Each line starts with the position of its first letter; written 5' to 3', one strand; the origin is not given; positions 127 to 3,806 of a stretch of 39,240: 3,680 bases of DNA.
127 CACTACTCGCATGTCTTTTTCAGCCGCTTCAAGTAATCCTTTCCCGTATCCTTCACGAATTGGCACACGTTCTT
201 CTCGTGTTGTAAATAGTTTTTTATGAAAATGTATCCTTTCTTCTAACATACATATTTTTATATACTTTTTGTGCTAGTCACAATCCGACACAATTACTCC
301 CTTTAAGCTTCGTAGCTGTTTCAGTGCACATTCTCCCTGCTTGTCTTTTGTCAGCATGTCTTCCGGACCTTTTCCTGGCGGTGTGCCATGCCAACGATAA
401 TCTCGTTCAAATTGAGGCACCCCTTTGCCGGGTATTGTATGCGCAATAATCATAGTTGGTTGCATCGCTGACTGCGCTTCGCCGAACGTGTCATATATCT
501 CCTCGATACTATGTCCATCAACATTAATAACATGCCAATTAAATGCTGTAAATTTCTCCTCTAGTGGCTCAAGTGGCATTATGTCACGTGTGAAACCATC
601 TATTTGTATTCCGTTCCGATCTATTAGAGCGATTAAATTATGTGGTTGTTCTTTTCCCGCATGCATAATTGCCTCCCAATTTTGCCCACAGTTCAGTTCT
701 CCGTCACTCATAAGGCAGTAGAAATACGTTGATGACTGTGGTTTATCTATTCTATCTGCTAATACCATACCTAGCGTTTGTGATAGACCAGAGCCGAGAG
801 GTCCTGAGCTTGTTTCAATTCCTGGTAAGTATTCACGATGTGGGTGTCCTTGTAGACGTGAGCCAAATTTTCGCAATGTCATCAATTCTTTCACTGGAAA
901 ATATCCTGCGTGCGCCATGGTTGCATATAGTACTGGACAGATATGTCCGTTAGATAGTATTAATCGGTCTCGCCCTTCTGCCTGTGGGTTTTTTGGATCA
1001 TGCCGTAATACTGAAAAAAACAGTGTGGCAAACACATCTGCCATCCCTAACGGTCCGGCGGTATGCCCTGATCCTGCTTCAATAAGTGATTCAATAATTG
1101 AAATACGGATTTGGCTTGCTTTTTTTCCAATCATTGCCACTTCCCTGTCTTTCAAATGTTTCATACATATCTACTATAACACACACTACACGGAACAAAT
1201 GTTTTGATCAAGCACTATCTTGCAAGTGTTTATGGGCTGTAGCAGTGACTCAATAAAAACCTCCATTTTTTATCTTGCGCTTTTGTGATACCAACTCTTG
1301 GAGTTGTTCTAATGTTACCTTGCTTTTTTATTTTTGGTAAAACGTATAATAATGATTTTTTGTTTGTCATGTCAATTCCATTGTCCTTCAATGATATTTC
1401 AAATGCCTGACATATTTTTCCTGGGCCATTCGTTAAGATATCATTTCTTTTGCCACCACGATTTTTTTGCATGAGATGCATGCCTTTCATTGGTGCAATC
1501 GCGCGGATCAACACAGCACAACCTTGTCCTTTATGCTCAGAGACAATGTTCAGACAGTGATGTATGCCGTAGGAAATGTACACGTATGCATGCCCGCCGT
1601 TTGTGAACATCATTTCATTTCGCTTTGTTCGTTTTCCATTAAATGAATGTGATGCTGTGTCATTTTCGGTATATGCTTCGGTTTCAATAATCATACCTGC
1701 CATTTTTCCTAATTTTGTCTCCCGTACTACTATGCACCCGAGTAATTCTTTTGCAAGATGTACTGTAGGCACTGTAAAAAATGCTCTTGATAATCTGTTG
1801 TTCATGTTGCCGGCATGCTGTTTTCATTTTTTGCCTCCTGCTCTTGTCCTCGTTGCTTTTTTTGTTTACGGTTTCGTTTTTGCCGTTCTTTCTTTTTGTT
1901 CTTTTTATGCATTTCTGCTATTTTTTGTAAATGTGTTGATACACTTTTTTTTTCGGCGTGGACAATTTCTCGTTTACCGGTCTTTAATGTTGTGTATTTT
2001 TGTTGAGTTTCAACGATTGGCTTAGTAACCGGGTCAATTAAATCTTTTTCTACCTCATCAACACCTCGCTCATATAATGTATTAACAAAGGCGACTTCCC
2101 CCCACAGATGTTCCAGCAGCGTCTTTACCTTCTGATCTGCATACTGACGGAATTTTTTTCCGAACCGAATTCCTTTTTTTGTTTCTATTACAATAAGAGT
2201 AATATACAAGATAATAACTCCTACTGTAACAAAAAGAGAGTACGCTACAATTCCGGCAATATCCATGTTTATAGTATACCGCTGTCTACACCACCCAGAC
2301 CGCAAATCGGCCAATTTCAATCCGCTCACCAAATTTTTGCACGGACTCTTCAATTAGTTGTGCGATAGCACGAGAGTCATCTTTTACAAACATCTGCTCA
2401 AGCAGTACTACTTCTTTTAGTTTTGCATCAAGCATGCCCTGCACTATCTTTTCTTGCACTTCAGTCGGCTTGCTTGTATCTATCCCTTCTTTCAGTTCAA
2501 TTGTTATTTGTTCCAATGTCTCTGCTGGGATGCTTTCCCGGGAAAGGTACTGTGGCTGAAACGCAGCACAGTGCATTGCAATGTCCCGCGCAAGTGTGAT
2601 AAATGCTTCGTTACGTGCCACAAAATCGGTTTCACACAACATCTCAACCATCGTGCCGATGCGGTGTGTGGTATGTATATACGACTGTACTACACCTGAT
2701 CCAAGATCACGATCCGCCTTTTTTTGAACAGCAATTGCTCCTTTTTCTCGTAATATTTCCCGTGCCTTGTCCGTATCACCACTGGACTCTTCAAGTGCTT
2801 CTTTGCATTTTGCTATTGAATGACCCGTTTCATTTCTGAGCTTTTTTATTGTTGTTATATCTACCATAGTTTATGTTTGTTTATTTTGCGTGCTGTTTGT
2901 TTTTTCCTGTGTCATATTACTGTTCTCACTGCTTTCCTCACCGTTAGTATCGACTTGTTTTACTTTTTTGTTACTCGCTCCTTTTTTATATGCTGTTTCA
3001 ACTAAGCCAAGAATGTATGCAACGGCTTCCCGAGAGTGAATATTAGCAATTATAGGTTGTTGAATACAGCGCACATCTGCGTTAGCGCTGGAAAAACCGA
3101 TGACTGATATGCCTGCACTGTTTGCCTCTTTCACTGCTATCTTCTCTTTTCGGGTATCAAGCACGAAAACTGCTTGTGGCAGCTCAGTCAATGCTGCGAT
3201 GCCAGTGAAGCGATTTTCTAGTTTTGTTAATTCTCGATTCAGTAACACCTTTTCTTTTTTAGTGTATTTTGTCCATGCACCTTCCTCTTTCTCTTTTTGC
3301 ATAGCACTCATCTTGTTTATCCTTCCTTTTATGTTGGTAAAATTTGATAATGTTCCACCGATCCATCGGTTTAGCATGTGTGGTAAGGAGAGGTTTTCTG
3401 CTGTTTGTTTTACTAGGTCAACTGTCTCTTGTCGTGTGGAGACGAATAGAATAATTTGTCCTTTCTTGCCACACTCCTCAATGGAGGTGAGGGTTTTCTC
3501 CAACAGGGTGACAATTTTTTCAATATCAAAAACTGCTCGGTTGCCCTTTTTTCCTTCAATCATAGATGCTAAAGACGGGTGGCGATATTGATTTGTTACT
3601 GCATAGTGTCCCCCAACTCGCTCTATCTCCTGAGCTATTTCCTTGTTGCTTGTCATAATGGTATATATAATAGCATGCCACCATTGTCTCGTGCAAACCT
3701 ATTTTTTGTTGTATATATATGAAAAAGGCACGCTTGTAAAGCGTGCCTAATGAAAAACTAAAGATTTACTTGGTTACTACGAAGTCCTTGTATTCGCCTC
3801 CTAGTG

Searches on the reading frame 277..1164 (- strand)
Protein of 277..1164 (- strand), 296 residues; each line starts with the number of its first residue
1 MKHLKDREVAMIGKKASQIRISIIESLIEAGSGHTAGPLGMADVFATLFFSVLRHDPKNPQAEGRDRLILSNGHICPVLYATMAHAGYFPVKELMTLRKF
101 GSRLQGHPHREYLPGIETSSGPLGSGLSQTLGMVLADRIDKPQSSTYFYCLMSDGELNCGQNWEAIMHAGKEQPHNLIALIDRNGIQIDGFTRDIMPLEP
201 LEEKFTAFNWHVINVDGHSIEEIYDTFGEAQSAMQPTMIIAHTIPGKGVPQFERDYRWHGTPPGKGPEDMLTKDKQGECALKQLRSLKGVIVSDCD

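Call 102: search_protein_families(library=pfam, proteins=[window:277-1164:-], max_evalue=0.0001)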
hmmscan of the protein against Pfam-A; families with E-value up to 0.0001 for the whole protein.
window:277-1164:- (296 aa): 2 families
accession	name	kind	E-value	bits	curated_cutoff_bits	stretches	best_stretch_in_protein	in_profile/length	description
PF00456.26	Transketolase_N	-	4e-57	194.1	22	1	16-265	6-265/334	Transketolase, thiamine diphosphate binding domain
PF13292.11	DXP_synthase_N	-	4.3e-10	39.8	21.2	1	4-188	10-175/274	1-deoxy-D-xylulose-5-phosphate synthase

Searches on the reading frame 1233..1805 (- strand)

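Call 102: search_protein_families(library=pfam, proteins=[window:1233-1805:-], max_evalue=0.0001)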
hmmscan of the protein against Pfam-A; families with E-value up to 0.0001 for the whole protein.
window:1233-1805:- (191 aa): 1 family
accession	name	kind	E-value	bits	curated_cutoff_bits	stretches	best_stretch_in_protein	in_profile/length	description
PF02245.21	Pur_DNA_glyco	-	1.1e-65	220.8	27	1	9-186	2-178/181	Methylpurine-DNA glycosylase (MPG)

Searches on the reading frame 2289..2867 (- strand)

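Call 102: search_protein_families(library=pfam, proteins=[window:2289-2867:-], max_evalue=0.0001)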
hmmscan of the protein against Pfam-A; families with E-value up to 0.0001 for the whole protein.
window:2289-2867:- (193 aa): 2 families
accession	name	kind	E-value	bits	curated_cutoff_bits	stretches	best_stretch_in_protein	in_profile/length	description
PF00889.24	EF_TS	-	1.1e-30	107.2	27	1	39-181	63-193/204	Elongation factor TS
PF25025.1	EF-Ts_N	-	1.4e-06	28.6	33.2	1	6-42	16-53/60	Elongation factor Ts, mitochondrial, N-terminal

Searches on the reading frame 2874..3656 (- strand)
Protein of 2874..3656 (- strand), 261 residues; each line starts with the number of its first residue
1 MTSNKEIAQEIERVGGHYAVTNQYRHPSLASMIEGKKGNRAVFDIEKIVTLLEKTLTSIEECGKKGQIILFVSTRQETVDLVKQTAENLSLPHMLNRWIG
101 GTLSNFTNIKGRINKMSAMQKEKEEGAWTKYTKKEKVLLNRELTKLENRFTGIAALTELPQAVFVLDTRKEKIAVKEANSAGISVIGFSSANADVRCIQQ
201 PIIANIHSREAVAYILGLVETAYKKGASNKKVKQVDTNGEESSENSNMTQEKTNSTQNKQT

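Call 102: search_protein_families(library=pfam, proteins=[window:2874-3656:-], max_evalue=0.0001)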
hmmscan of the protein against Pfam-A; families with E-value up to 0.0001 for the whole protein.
window:2874-3656:- (261 aa): 1 family
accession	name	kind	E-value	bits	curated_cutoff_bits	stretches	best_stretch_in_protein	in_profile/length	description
PF00318.25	Ribosomal_S2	-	9.4e-52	175.8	26.1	1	16-226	6-216/216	Ribosomal protein S2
